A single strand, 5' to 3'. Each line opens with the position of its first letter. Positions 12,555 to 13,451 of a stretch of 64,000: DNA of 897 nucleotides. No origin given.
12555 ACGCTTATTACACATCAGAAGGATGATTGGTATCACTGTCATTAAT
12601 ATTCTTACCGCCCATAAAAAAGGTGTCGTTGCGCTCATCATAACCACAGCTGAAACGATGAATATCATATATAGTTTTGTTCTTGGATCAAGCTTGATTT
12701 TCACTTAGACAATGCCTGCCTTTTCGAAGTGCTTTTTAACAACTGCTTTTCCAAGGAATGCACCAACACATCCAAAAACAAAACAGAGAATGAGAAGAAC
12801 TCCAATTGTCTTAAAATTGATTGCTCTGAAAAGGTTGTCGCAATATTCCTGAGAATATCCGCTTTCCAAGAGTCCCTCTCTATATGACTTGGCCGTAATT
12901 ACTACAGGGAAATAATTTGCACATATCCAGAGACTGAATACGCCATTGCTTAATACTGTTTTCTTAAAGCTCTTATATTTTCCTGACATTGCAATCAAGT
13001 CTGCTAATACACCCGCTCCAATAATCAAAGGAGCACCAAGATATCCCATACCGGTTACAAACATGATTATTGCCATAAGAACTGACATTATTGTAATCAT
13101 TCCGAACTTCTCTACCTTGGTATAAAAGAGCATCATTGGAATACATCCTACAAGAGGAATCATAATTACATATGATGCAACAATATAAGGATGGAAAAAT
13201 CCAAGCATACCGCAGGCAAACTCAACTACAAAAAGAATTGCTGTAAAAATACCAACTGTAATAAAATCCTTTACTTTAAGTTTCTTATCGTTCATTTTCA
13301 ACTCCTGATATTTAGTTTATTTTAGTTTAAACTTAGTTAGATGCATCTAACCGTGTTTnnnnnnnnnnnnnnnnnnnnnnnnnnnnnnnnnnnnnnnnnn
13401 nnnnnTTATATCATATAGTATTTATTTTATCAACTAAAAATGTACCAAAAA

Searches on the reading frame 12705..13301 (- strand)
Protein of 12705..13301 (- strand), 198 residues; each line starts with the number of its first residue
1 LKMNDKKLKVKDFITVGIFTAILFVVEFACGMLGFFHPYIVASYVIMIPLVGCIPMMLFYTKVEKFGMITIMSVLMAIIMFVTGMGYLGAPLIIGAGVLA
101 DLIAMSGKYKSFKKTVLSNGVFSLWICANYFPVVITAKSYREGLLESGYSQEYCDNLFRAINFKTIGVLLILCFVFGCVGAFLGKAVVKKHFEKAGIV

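Call 8: search_protein_families(library=pfam, proteins=[window:12705-13301:-])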
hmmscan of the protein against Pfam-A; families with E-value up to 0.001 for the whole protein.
window:12705-13301:- (198 aa): 1 family
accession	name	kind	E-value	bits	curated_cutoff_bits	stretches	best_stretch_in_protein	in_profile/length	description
PF09605.15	Trep_Strep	-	5.8e-59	199.6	28.7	1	10-194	1-185/185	Hypothetical bacterial integral membrane protein (Trep_Strep)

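Call 17: find_homologous_proteins(query=window:12708-13295:-, max_evalue=1e-20)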
Query window:12708-13295:- (196 aa): 888 proteins with E <= 1e-20 among 1307 candidates; the best 120 are listed.
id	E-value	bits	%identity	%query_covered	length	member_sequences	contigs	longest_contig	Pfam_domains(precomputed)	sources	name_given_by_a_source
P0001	7.9e-120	416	99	100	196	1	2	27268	PF09605.16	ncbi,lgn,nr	ncbi:MAG: MptD family putative ECF transporter S component [Lachnospiraceae bacterium]|nr:MptD famil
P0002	3.8e-119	414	98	100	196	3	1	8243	PF09605.16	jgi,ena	-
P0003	1.2e-118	412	98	100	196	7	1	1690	PF09605.16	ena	-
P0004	1.7e-109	382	90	100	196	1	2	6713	PF09605.16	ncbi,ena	-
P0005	5.8e-109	381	89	100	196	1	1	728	PF09605.16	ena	-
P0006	7.3e-109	380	91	100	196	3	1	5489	PF09605.16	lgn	-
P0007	1.1e-108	380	88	100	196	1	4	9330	PF09605.16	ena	-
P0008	1.1e-108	380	89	100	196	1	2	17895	PF09605.16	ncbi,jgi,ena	jgi:energy-coupling factor transport system substrate-specific component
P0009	1.6e-108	379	89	100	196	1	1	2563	PF09605.16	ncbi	-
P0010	1.8e-108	379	89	100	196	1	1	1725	PF09605.16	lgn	-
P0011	1.9e-108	379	88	100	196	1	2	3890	PF09605.16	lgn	-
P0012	3.3e-108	378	88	100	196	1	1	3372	PF09605.16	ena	-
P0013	4.4e-108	378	89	100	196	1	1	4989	PF09605.16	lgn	-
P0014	5.5e-108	377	88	100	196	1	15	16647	PF09605.16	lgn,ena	-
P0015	1.4e-107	376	88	100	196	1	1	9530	PF09605.16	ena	-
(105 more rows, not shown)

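Call 18: find_related_loci(query=window:12708-13295:-, collection=genome_contigs, flank=3000)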
Query window:12708-13295:- (196 aa) in genome_contigs; peptide patterns used: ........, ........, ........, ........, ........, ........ (x = any residue, [..] = any of these).
206 stretches matched a pattern; 105 encode a relative of the query (tblastn E <= 1e-3); the best 80 are kept; 80 distinct loci.
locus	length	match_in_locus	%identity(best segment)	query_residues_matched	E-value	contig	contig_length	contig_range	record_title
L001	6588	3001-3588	84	1-196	2e-110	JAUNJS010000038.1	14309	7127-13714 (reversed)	MAG: Eubacteriales bacterium isolate S2M_St_27 NODE_404_length_14309_cov_8.300968, whole genome shotgun sequence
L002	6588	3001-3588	84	1-196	3e-110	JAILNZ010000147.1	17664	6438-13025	MAG: Clostridiales bacterium isolate RUI293 k141_4343647_flag=0_multi=14.1131_len=17664, whole genome shotgun sequence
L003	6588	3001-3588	84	1-196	3e-110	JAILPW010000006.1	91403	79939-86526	MAG: Clostridia bacterium isolate RUI342 k141_10551762_flag=0_multi=57.9938_len=91403, whole genome shotgun sequence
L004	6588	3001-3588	84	1-196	1e-109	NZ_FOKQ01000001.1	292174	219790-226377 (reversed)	Ruminococcus albus strain AR67, whole genome shotgun sequence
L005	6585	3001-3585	83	2-196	3e-108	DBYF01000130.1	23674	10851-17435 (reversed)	MAG TPA_asm: Mageeibacillus sp. UBA1193 UBA1193_contig_36708, whole genome shotgun sequence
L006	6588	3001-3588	82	1-196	3e-108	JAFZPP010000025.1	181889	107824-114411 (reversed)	MAG: Oscillospiraceae bacterium isolate RGIG7982 Water_buffalos_Rumen-1__c580100, whole genome shotgun sequence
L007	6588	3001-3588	83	1-196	6e-108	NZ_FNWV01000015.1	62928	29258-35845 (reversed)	Ruminococcus flavefaciens strain YAD2003, whole genome shotgun sequence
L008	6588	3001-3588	84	1-196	5e-108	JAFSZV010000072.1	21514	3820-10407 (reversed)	MAG: Clostridia bacterium isolate RGIG3624 Goat_Rumen.Co__c2573459, whole genome shotgun sequence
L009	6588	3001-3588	83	1-196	4e-108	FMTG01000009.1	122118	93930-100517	Ruminococcaceae bacterium YRB3002 genome assembly, contig: IE47DRAFT_scaffold00008.8, whole genome shotgun sequence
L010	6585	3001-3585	84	2-196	1e-107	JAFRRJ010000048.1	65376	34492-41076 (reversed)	MAG: Clostridiales bacterium isolate RGIG2731 Goat_Omasum-4__c432691, whole genome shotgun sequence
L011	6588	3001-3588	82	1-196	2e-107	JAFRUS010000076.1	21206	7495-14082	MAG: Oscillospiraceae bacterium isolate RGIG2815 Goat_Omasum.Co__c1666827, whole genome shotgun sequence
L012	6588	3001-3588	83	1-196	3e-107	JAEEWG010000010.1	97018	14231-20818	MAG: Clostridia bacterium isolate Tb.RUG.474 NODE_555_length_97018_cov_2.906555, whole genome shotgun sequence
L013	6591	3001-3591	82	2-196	2e-107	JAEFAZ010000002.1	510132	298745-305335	MAG: Saccharofermentans sp. isolate Tb.RUG.502 NODE_5_length_510132_cov_7.959263, whole genome shotgun sequence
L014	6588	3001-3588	81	1-196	7e-107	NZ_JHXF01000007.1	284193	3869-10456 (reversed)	Ruminococcus flavefaciens MA2007 T497DRAFT_scaffold00005.5_C, whole genome shotgun sequence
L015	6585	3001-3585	82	2-196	5e-107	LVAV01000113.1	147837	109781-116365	MAG: Clostridiales bacterium Firm_16 _contig_88032, whole genome shotgun sequence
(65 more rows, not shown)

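Call 21: find_encoding_contigs(protein=P0004, flank=1500, max_places=4)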
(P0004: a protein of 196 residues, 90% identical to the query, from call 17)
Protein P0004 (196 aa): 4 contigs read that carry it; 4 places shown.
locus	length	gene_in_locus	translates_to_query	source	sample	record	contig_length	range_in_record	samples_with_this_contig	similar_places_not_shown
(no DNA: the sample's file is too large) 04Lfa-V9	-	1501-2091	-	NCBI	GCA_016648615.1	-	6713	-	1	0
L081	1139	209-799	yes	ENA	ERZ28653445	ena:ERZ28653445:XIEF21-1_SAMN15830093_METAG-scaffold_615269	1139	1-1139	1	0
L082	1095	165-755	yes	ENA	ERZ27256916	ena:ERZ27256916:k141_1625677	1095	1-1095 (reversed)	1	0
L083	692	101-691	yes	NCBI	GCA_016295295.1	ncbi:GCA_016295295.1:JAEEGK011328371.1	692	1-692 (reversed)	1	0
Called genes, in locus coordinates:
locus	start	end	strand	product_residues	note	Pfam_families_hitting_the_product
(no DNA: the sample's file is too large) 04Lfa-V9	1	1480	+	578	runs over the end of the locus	PF00664:ABC_membrane, PF00005:ABC_tran, PF02463:SMC_N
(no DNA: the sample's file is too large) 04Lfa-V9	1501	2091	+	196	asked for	PF09605:Trep_Strep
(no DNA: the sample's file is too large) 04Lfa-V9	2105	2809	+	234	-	PF02361:CbiQ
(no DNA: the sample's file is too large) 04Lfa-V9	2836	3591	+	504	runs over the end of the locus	PF03193:RsgA_GTPase (faint), PF20703:nSTAND1 (faint), PF00005:ABC_tran, PF02463:SMC_N (weak), PF13191:AAA_16 (faint), PF00005:ABC_tran, PF02463:SMC_N, PF13304:AAA_21, +2 more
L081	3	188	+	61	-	?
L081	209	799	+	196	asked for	PF09605:Trep_Strep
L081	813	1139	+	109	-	?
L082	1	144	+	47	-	?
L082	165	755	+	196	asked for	PF09605:Trep_Strep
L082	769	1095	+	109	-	?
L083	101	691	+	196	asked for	PF09605:Trep_Strep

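Call 22: find_encoding_contigs(protein=P0014, flank=1500, max_places=6)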
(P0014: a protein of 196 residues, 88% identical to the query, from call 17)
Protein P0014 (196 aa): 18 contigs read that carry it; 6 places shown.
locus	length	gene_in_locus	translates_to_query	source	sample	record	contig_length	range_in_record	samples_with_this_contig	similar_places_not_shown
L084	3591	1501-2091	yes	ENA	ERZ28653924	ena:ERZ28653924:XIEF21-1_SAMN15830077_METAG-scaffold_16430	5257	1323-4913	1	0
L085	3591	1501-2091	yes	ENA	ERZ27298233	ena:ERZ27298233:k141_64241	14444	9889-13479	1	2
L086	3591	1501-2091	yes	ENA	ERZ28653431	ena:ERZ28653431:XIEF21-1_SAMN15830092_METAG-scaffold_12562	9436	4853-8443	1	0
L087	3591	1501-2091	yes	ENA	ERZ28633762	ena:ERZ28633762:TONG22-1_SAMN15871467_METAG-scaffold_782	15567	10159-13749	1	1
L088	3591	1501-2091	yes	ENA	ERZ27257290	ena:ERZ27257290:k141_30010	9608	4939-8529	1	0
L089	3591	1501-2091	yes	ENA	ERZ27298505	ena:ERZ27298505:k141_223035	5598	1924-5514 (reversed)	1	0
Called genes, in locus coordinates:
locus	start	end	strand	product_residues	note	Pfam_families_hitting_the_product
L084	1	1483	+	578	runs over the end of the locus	PF00664:ABC_membrane, PF00005:ABC_tran, PF02463:SMC_N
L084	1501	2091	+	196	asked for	PF09605:Trep_Strep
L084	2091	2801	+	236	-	PF02361:CbiQ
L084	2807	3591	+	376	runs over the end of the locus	?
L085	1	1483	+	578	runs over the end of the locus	PF00664:ABC_membrane, PF00005:ABC_tran, PF02463:SMC_N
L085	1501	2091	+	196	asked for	PF09605:Trep_Strep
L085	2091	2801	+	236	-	PF02361:CbiQ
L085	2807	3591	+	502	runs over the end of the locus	PF03193:RsgA_GTPase (faint), PF13175:AAA_15 (faint), PF00005:ABC_tran, PF13191:AAA_16 (faint), PF13401:AAA_22 (faint), PF00005:ABC_tran, PF02463:SMC_N, PF13304:AAA_21, +3 more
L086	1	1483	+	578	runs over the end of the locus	PF00664:ABC_membrane, PF00005:ABC_tran, PF02463:SMC_N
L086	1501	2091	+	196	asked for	PF09605:Trep_Strep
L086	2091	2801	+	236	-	PF02361:CbiQ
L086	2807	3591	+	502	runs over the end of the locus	PF13175:AAA_15 (faint), PF00005:ABC_tran, PF13191:AAA_16 (faint), PF13401:AAA_22 (faint), PF13555:AAA_29 (faint), PF00005:ABC_tran, PF02463:SMC_N, PF13304:AAA_21, +2 more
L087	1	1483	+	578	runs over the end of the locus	PF00664:ABC_membrane, PF00005:ABC_tran, PF02463:SMC_N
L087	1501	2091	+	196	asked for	PF09605:Trep_Strep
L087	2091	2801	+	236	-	PF02361:CbiQ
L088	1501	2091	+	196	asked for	PF09605:Trep_Strep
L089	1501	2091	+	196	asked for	PF09605:Trep_Strep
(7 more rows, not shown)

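Call 24: find_encoding_contigs(protein=P0001, flank=10000, max_places=4)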
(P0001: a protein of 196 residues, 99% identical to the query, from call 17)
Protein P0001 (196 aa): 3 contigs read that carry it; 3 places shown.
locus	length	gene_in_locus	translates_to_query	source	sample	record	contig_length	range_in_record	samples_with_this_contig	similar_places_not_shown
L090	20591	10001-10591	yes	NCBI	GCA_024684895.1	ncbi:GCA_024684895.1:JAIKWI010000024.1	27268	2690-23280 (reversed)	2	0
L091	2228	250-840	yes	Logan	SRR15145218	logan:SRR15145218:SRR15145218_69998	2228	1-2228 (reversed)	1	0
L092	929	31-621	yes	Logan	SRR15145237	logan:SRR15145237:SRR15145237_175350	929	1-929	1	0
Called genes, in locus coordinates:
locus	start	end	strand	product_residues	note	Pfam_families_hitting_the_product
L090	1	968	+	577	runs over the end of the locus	PF00664:ABC_membrane, PF00005:ABC_tran, PF02463:SMC_N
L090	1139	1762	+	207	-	PF13489:Methyltransf_23, PF13847:Methyltransf_31, PF08241:Methyltransf_11, PF08242:Methyltransf_12, PF13649:Methyltransf_25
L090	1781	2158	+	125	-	PF00403:HMA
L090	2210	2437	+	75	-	PF04023:FeoA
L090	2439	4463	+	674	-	PF01926:MMR_HSR1, PF02421:FeoB_N, PF07670:Gate, PF07664:FeoB_C, PF07670:Gate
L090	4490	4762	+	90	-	PF08220:HTH_DeoR (weak), PF25212:HVO_A0114 (weak)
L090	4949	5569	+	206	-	PF00440:TetR_N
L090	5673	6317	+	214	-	PF14196:ATC_hydrolase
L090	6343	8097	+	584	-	PF00664:ABC_membrane, PF00005:ABC_tran, PF02463:SMC_N (faint)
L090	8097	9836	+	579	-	PF00664:ABC_membrane, PF03193:RsgA_GTPase (weak), PF00005:ABC_tran, PF02463:SMC_N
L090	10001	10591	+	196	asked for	PF09605:Trep_Strep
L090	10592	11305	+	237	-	PF02361:CbiQ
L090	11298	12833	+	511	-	PF03193:RsgA_GTPase (faint), PF00005:ABC_tran, PF13175:AAA_15 (faint), PF13191:AAA_16 (faint), PF13555:AAA_29 (faint), PF00005:ABC_tran, PF02463:SMC_N (weak), PF13304:AAA_21, +2 more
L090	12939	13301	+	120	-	PF01325:Fe_dep_repress, PF02742:Fe_dep_repr_C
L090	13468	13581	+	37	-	-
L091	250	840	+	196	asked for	PF09605:Trep_Strep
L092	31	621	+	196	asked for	PF09605:Trep_Strep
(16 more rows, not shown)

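Call 57: search_protein_families(library=ncbifam, max_evalue=0.00001, proteins=[window:12708-13295:-])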
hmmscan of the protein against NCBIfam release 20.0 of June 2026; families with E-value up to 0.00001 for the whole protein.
window:12708-13295:- (196 aa): 1 family
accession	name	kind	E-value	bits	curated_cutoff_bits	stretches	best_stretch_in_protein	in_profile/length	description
TIGR02185.1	Trep_Strep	subfamily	1.9e-41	142.3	76.45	1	6-192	1-188/188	MptD family putative ECF transporter S component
